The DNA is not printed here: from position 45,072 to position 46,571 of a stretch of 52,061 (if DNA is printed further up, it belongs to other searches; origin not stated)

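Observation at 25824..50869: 25-kb archaeal amine/polyamine catabolic region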

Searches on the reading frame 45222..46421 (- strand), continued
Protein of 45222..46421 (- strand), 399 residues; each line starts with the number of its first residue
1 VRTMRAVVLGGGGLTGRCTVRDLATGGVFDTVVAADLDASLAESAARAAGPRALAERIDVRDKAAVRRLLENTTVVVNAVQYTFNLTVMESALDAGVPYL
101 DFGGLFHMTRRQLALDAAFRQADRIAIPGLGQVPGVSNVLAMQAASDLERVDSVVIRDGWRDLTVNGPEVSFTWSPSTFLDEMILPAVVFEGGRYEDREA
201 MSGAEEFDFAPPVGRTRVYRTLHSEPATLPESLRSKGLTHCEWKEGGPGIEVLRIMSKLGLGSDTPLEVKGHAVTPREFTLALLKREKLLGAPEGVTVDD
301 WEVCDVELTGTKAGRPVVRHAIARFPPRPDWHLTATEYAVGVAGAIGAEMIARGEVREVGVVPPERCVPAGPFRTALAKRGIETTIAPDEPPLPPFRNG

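Call 68: search_protein_families(library=ncbifam, proteins=[window:45222-46421:-, P0274, P0288, P0302, P0332, P0318, P0303], max_evalue=0.01)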
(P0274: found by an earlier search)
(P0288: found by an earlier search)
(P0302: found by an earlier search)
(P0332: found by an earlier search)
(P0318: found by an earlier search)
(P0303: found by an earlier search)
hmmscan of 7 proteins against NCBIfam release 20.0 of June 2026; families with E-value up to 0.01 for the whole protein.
window:45222-46421:- (399 aa): 12 families
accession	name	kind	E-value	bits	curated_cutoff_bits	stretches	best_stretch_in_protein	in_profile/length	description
NF043000.1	carsnrspmd_synth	equivalog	3.6e-08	33.1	800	1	55-288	61-304/405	carboxynorspermidine synthase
NF004514.1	PRK05855.1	equivalog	3.5e-05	22.6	455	1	4-72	314-383/578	SDR family oxidoreductase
NF006121.0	PRK08265.1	subfamily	0.0002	21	294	1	5-89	9-91/263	short chain dehydrogenase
NF005853.0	PRK07774.1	equivalog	0.00025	20.5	303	1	6-85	9-89/250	SDR family oxidoreductase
NF047923.1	pyridox_DH_SDR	equivalog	0.00026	20.6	325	1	5-79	5-77/243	pyridoxal 4-dehydrogenase, SDR-type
NF006192.0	PRK08324.1-6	equivalog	0.00037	19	639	1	6-73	439-504/685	bifunctional aldolase/short-chain dehydrogenase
NF004713.0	PRK06057.1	equivalog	0.00044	19.8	404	1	5-87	11-89/257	3-oxoacyl-ACP reductase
NF005067.0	PRK06484.1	equivalog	0.0013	17.4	713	1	6-72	276-340/524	short chain dehydrogenase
NF004818.0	PRK06172.1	equivalog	0.0018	17.7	336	1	6-90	10-95/253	SDR family oxidoreductase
NF053701.1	CsHdxCHCADhChcB2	equivalog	0.0029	17.2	350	1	4-78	4-78/245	cis-4-hydroxycyclohexanecarboxylate dehydrogenase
NF009466.0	PRK12826.1-2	subfamily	0.0033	16.9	222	0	2-75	2-77/248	3-oxoacyl-ACP reductase FabG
NF006188.0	PRK08324.1-1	equivalog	0.0043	15.4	1152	1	5-85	422-502/679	bifunctional aldolase/short-chain dehydrogenase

P0274 (383 aa): 2 families
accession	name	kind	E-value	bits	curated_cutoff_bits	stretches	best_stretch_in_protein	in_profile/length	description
NF043000.1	carsnrspmd_synth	equivalog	2.6e-18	66.5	800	1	24-359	37-384/405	carboxynorspermidine synthase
TIGR03589.1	PseB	equivalog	0.0081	15.2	407.75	0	4-72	8-82/324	UDP-N-acetylglucosamine 4,6-dehydratase (inverting)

P0288 (393 aa): 4 families
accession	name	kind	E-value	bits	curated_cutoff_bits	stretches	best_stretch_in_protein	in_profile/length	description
NF043000.1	carsnrspmd_synth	equivalog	9.5e-07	28.4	800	1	114-368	129-380/405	carboxynorspermidine synthase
NF006190.0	PRK08324.1-4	equivalog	2.1e-05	22.8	1014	1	5-76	431-500/689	bifunctional aldolase/short-chain dehydrogenase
NF009050.0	PRK12384.1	equivalog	0.0008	19.1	307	1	4-82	5-81/259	sorbitol-6-phosphate dehydrogenase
TIGR01915.1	npdG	equivalog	0.0097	15.9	149.8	0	4-93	3-86/220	NADPH-dependent F420 reductase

P0302 (399 aa): 5 families
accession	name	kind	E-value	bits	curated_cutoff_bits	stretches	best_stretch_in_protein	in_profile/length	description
NF043000.1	carsnrspmd_synth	equivalog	4.5e-12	45.9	800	1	52-387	57-395/405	carboxynorspermidine synthase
NF007490.0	PRK10084.1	subfamily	0.00082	18.5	649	1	3-75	1-75/361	dTDP-glucose 4,6-dehydratase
NF005474.0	PRK07074.1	equivalog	0.0026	17.5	361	1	4-67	5-65/259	SDR family oxidoreductase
TIGR01181.1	dTDP_gluc_dehyt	equivalog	0.0048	16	365.1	1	5-79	2-79/321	dTDP-glucose 4,6-dehydratase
TIGR03589.1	PseB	equivalog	0.0081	15.2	407.75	0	5-79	7-80/324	UDP-N-acetylglucosamine 4,6-dehydratase (inverting)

P0332 (385 aa): 2 families
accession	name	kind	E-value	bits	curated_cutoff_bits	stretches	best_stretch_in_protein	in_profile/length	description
NF043000.1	carsnrspmd_synth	equivalog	8.7e-25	87.8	800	1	30-373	32-391/405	carboxynorspermidine synthase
NF006120.0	PRK08264.1-6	subfamily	0.0035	17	274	1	11-78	19-86/246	SDR family oxidoreductase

P0318 (394 aa): 6 families
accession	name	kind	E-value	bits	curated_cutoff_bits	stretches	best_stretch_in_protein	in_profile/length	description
NF043000.1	carsnrspmd_synth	equivalog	4.1e-13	49.4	800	1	48-376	56-389/405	carboxynorspermidine synthase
NF050023.1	7alphHDSH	equivalog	0.00011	21.8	450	1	3-87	9-87/259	7alpha-hydroxysteroid dehydrogenase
NF005878.0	PRK07825.1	subfamily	0.00032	20.1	287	1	3-73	12-78/278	short chain dehydrogenase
NF005474.0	PRK07074.1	equivalog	0.0018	18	361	1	3-78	6-79/259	SDR family oxidoreductase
NF006619.0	PRK09186.1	equivalog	0.006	16.2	255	0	3-78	7-84/256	oxidoreductase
TIGR01850.1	argC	equivalog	0.0079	15.4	233.6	0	1-109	1-106/345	N-acetyl-gamma-glutamyl-phosphate reductase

P0303 (401 aa): 15 families
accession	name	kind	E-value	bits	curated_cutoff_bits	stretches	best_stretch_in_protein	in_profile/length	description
NF043000.1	carsnrspmd_synth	equivalog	1.2e-13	51.2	800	1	60-391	57-398/405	carboxynorspermidine synthase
NF045894.1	PKS_plus_SDR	equivalog_domain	4.1e-06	24.7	1740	1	8-82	1159-1232/1515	type I polyketide synthase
NF005395.0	PRK06940.1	subfamily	9.1e-05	22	280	1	9-80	5-70/276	SDR family oxidoreductase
NF005853.0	PRK07774.1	equivalog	0.00072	19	303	1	7-79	7-74/250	SDR family oxidoreductase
NF005474.0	PRK07074.1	equivalog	0.0012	18.5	361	1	9-80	6-70/259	SDR family oxidoreductase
NF004198.0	PRK05653.1-3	equivalog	0.0012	18.3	296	1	7-80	8-76/248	3-oxoacyl-ACP reductase FabG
TIGR03206.1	benzo_BadH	equivalog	0.0014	18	431.2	1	9-77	6-69/250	2-hydroxycyclohexanecarboxyl-CoA dehydrogenase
NF004791.0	PRK06138.1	equivalog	0.0021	17.4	312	1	9-79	8-72/252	SDR family oxidoreductase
NF047923.1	pyridox_DH_SDR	equivalog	0.0032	17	325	1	9-79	6-68/243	pyridoxal 4-dehydrogenase, SDR-type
NF006394.0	PRK08643.1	equivalog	0.0034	16.9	381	1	10-74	7-66/257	(S)-acetoin forming diacetyl reductase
NF001319.0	PRK00258.3-3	equivalog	0.0036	16.4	252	1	5-89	122-192/279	shikimate dehydrogenase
NF005449.0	PRK07041.1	equivalog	0.0056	16.6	257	0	8-83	9-78/240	SDR family oxidoreductase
NF006409.0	PRK08655.1-3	equivalog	0.0056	16.3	310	1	10-68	4-59/290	prephenate dehydrogenase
NF009466.0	PRK12826.1-2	subfamily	0.0068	15.9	222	0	9-81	6-74/248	3-oxoacyl-ACP reductase FabG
NF006619.0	PRK09186.1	equivalog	0.008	15.8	255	0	9-83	7-78/256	oxidoreductase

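Call 80: predict_structure(alignment_id=A1)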
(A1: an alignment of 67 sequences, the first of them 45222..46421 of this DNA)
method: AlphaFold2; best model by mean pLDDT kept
length: 399 residues; sequences in the alignment: 67
mean_pLDDT: 96.1   pTM: 0.94
mean pLDDT of the five models: 96.1, 95.7, 95.7, 95.6, 95.3
residues with pLDDT >= 90: 376; 70-90: 13; 50-70: 9; < 50: 1
segments of 3 or more residues with pLDDT < 50: none
pLDDT, mean of each block of 10 residues (from residue 1): 96 97 98 98 98 98 98 98 98 99 98 99 99 98 98 98 92 92 98 98 97 97 99 98 96 93 97 97 94 93 98 98 98 97 99 98 98 98 90 57
secondary structure, 60 per line:
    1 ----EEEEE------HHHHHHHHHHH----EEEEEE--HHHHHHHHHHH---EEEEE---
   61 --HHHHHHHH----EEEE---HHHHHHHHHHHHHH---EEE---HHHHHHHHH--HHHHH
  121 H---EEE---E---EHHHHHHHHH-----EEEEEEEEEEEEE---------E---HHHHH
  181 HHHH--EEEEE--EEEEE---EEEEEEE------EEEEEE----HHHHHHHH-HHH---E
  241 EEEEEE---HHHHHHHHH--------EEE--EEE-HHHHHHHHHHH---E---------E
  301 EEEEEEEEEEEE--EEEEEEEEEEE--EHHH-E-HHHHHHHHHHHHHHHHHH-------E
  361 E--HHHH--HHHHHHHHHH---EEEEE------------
elements in order: E5-9 H16-26 E31-36 H39-49 E53-57 H63-70 E75-78 H82-95 E99-101 H105-113 H116-121 E125-127 H136-144 E150-162 H176-184 E187-191 E194-198 E202-208 E215-220 H225-232 E240-246 H250-258 E267-269 E272-274 H276-286 E300-312 E315-325 H335-352 H364-367 H370-379 E383-387

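Call 84: fold_search(model_id=the predicted structure, library=pdb)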
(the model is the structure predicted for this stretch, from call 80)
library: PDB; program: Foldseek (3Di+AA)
matches with E <= 10: 1554; with E <= 0.001: 554
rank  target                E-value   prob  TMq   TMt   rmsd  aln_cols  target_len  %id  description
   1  8h4z_B                2.7e-31  1.00  0.82  0.84   3.1       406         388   18  Crystal structure of carboxyspermidine dehydrogenase from Helicobacter pylori in space group P21212 (released 2022-11-09)
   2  8deb_A                4.0e-31  1.00  0.84  0.84   2.8       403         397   21  Bacteroides fragilis carboxyspermidine dehydrogenase (released 2023-08-02)
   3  8h4z_C                5.8e-31  1.00  0.81  0.84   3.1       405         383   18  Crystal structure of carboxyspermidine dehydrogenase from Helicobacter pylori in space group P21212 (released 2022-11-09)
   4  8h4z_A                6.9e-31  1.00  0.82  0.83   3.2       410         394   18  Crystal structure of carboxyspermidine dehydrogenase from Helicobacter pylori in space group P21212 (released 2022-11-09)
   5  8deb_B                1.3e-30  1.00  0.80  0.85   3.2       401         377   20  Bacteroides fragilis carboxyspermidine dehydrogenase (released 2023-08-02)
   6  4ina_A                1.4e-30  1.00  0.82  0.83   3.3       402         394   22  Crystal Structure of the Q7MSS8_WOLSU protein from Wolinella succinogenes. Northeast Structural Genomics Consortium Ta (released 2013-01-16)
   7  8h4z_D                1.6e-30  1.00  0.82  0.83   3.1       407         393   18  Crystal structure of carboxyspermidine dehydrogenase from Helicobacter pylori in space group P21212 (released 2022-11-09)
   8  8h52                  3.9e-30  1.00  0.83  0.84   3.1       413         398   18  Crystal structure of Helicobacter pylori carboxyspermidine dehydrogenase in complex with NADP (released 2022-11-09)
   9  8h50_B                5.0e-30  1.00  0.84  0.85   2.9       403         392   18  Crystal structure of carboxyspermidine dehydrogenase from Helicobacter pylori in space group C2221 (released 2022-11-09)
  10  8h50_C                6.4e-30  1.00  0.82  0.84   3.2       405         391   18  Crystal structure of carboxyspermidine dehydrogenase from Helicobacter pylori in space group C2221 (released 2022-11-09)
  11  8h50_A                8.8e-30  1.00  0.82  0.84   3.1       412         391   19  Crystal structure of carboxyspermidine dehydrogenase from Helicobacter pylori in space group C2221 (released 2022-11-09)
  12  4ina_B                2.2e-29  1.00  0.81  0.81   3.2       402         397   22  Crystal Structure of the Q7MSS8_WOLSU protein from Wolinella succinogenes. Northeast Structural Genomics Consortium Ta (released 2013-01-16)
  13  4rl6_A                6.2e-27  1.00  0.80  0.77   4.1       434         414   20  Crystal Structure of the Q04L03_STRP2 protein from Streptococcus pneumoniae. Northeast Structural Genomics Consortium  (released 2014-11-05)
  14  3abi_A                2.1e-25  1.00  0.75  0.85   3.6       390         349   18  Crystal Structure of L-Lysine Dehydrogenase from Hyperthermophilic Archaeon Pyrococcus horikoshii (released 2009-12-29)
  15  3abi_B                1.2e-24  1.00  0.73  0.84   3.9       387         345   18  Crystal Structure of L-Lysine Dehydrogenase from Hyperthermophilic Archaeon Pyrococcus horikoshii (released 2009-12-29)
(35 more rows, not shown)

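Call 87: list_cluster_members(proteins=[P0136, P0138, P0139, P0140, P0142, P0143, P0145, P0147, P0150, P0154])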
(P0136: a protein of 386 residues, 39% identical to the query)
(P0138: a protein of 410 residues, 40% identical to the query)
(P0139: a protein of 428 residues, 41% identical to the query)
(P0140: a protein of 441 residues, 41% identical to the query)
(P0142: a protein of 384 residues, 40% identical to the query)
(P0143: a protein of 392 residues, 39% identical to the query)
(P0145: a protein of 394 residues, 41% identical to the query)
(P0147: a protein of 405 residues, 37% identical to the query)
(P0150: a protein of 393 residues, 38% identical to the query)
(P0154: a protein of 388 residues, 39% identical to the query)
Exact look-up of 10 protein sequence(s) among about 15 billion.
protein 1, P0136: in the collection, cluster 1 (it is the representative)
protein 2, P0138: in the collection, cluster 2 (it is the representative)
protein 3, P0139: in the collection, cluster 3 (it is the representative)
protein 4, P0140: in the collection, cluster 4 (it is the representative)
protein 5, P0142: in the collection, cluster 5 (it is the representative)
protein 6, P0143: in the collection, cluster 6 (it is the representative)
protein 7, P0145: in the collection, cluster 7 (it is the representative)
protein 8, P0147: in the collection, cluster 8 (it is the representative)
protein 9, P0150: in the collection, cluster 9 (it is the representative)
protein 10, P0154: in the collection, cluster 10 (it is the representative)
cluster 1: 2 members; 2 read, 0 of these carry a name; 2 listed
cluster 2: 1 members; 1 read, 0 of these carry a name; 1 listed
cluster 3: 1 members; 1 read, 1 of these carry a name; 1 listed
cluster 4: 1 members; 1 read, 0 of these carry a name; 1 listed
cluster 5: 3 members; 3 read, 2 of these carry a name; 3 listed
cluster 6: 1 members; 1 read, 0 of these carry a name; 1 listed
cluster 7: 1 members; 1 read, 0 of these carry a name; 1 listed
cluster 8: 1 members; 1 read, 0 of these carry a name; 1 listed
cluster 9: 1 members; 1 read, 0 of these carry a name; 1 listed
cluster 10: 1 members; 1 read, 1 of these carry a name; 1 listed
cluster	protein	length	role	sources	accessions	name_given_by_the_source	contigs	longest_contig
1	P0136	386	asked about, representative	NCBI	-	-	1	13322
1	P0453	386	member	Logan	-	-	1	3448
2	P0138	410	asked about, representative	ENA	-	-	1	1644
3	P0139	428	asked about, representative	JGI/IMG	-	lysine 6-dehydrogenase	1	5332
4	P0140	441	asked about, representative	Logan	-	-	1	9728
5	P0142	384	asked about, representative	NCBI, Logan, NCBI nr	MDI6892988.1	MAG: saccharopine dehydrogenase C-terminal domain-containing protein [Bacillota bacterium] | saccharopine dehydrogenase C-terminal domain-containing protein [Bacillota bacterium]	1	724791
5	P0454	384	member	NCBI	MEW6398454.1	MAG: saccharopine dehydrogenase C-terminal domain-containing protein [Bacillota bacterium]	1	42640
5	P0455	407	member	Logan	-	-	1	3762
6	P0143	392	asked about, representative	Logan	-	-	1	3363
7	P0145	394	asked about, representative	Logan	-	-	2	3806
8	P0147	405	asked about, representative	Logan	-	-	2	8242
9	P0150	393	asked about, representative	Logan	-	-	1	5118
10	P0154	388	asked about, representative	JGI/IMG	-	saccharopine dehydrogenase (NAD+, L-lysine-forming)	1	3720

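Call 88: find_encoding_contigs(protein=P0142, flank=8000, max_places=1)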
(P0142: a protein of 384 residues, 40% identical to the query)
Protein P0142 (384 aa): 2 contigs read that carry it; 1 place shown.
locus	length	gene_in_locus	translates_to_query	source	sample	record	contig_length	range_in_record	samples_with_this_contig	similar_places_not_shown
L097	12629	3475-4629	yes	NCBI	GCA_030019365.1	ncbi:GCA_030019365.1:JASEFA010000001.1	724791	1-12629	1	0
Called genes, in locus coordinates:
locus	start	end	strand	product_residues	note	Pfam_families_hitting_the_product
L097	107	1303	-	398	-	PF03435:Sacchrp_dh_NADP, PF16653:Sacchrp_dh_C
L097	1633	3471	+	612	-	PF13185:GAF_2, PF00989:PAS, PF08448:PAS_4, PF00158:Sigma54_activat, PF14532:Sigma54_activ_2, PF25601:AAA_lid_14, PF02954:HTH_8, PF18024:HTH_50, +3 more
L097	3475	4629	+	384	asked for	PF03435:Sacchrp_dh_NADP, PF16653:Sacchrp_dh_C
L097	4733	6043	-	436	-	PF07905:PucR, PF17853:GGDEF_2, PF13556:HTH_30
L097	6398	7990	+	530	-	PF00496:SBP_bac_5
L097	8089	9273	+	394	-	PF06032:S-Me-THD_N, PF20906:S-Me-THD_C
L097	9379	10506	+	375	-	PF06032:S-Me-THD_N, PF20906:S-Me-THD_C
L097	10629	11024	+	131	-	PF08352:oligo_HPY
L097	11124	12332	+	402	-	PF01520:Amidase_3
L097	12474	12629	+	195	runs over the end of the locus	PF07155:ECF-ribofla_trS, PF12822:ECF_trnsprt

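Call 89: find_encoding_contigs(protein=P0136, flank=8000, max_places=1)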
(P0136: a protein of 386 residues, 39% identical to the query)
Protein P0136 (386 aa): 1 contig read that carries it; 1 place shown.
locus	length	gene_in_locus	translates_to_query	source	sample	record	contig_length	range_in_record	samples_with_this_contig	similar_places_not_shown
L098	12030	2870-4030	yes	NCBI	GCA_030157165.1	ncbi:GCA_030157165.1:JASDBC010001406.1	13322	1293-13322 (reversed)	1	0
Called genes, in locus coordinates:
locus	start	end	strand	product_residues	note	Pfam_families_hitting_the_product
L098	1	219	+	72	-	?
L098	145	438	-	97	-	PF04969:CS, PF00011:HSP20 (faint)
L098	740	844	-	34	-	-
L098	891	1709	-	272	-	PF09754:PAC2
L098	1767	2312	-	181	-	-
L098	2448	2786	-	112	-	-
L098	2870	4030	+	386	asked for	PF03435:Sacchrp_dh_NADP, PF16653:Sacchrp_dh_C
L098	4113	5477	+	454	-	PF00202:Aminotran_3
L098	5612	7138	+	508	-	PF00171:Aldedh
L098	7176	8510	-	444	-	PF01546:Peptidase_M20, PF07687:M20_dimer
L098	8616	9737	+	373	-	PF19300:BPD_transp_1_N, PF00528:BPD_transp_1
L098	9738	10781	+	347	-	PF00528:BPD_transp_1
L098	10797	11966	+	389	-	PF00005:ABC_tran, PF02463:SMC_N (faint), PF13304:AAA_21 (weak), PF08352:oligo_HPY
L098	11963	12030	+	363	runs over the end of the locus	PF00005:ABC_tran, PF08352:oligo_HPY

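Call 90: find_encoding_contigs(protein=P0137, flank=8000, max_places=1)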
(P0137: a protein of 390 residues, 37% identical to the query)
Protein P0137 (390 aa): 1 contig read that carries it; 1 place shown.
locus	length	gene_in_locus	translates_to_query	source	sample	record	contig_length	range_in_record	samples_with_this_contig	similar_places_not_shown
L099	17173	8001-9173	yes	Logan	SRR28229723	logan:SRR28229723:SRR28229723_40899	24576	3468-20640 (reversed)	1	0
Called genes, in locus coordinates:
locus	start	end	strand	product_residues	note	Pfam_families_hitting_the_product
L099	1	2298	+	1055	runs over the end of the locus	PF02543:Carbam_trans_N, PF16861:Carbam_trans_C, PF13472:Lipase_GDSL_2 (weak), PF16822:ALGX (weak)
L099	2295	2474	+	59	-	PF19451:DUF5989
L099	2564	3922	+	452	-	PF00675:Peptidase_M16, PF05193:Peptidase_M16_C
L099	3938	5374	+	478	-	PF00675:Peptidase_M16, PF05193:Peptidase_M16_C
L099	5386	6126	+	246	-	PF02224:Cytidylate_kin, PF13189:Cytidylate_kin2 (weak), PF13207:AAA_17 (faint), PF13238:AAA_18 (weak)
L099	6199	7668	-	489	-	PF03415:Peptidase_C11 (weak)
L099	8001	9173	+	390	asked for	PF03435:Sacchrp_dh_NADP, PF16653:Sacchrp_dh_C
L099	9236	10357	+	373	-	PF00005:ABC_tran, PF13304:AAA_21 (faint), PF08402:TOBE_2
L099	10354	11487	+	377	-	PF01547:SBP_bac_1 (faint), PF13531:SBP_bac_11 (weak), PF13416:SBP_bac_8, PF13343:SBP_bac_6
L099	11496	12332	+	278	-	PF00528:BPD_transp_1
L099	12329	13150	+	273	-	PF00528:BPD_transp_1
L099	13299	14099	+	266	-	-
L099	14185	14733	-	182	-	PF07238:PilZ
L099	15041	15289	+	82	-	-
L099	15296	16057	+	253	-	PF00106:adh_short, PF08659:KR, PF23441:SDR (weak), PF13561:adh_short_C2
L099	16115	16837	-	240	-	PF00226:DnaJ, PF13414:TPR_11 (weak), PF00515:TPR_1 (weak), PF07719:TPR_2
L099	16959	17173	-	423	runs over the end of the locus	PF01594:AI-2E_transport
